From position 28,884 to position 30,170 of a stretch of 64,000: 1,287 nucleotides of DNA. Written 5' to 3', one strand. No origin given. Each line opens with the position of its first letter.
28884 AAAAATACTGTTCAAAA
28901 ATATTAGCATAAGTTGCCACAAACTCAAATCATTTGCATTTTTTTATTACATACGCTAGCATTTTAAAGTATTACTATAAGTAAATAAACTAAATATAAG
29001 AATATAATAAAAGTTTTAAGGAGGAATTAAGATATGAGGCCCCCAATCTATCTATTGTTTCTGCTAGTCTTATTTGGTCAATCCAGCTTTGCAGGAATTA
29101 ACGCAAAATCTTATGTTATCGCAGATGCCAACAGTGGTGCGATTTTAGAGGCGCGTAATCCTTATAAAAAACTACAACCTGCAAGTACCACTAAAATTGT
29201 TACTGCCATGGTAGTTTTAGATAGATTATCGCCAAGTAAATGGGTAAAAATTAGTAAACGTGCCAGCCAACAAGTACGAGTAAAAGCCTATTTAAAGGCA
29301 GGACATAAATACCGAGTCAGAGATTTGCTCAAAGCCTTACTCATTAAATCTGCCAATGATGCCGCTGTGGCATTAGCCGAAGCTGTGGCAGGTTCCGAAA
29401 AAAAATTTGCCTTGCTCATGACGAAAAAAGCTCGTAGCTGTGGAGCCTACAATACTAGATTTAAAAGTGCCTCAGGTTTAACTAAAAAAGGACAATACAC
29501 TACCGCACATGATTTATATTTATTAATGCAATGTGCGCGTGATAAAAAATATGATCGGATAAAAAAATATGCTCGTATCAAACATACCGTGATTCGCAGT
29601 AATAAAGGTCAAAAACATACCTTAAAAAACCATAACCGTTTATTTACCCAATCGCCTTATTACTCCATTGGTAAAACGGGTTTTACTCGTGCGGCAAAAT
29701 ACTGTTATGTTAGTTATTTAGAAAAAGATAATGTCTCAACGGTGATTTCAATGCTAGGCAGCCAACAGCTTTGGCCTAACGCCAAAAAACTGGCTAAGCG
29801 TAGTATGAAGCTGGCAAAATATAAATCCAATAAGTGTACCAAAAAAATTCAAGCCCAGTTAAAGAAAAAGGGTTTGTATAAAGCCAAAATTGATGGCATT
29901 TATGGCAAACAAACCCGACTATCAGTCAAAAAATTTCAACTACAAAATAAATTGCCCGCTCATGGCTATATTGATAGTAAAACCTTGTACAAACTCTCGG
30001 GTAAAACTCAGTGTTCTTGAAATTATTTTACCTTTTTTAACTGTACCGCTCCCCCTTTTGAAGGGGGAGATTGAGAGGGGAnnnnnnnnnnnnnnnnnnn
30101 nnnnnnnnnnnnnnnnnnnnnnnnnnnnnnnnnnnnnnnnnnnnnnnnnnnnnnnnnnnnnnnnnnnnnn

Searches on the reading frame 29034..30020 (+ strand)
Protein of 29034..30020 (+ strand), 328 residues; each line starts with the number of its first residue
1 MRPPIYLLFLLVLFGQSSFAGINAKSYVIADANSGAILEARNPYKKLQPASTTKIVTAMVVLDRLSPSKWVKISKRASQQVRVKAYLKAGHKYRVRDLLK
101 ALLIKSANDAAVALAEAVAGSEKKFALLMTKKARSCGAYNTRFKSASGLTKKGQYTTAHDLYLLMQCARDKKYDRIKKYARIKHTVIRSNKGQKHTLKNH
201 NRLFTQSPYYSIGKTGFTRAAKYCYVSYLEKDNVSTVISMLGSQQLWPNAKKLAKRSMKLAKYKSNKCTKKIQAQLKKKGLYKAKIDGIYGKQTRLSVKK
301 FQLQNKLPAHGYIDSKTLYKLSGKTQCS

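Call 50: search_protein_families(library=pfam, proteins=[window:29034-30020:+])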
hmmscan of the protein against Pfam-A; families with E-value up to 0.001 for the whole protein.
window:29034-30020:+ (328 aa): 4 families
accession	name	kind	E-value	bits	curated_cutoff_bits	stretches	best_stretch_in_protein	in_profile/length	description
PF00768.25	Peptidase_S11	-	6.7e-53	180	27.6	1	21-241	9-235/239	D-alanyl-D-alanine carboxypeptidase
PF01471.23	PG_binding_1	-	1.9e-12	47.6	23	1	270-321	6-57/57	Putative peptidoglycan binding domain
PF13354.11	Beta-lactamase2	-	1.9e-06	27.8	22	1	40-166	14-144/214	Beta-lactamase enzyme family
PF02113.21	Peptidase_S13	-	0.00089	18.5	22.8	0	27-66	21-60/444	D-Ala-D-Ala carboxypeptidase 3 (S13) family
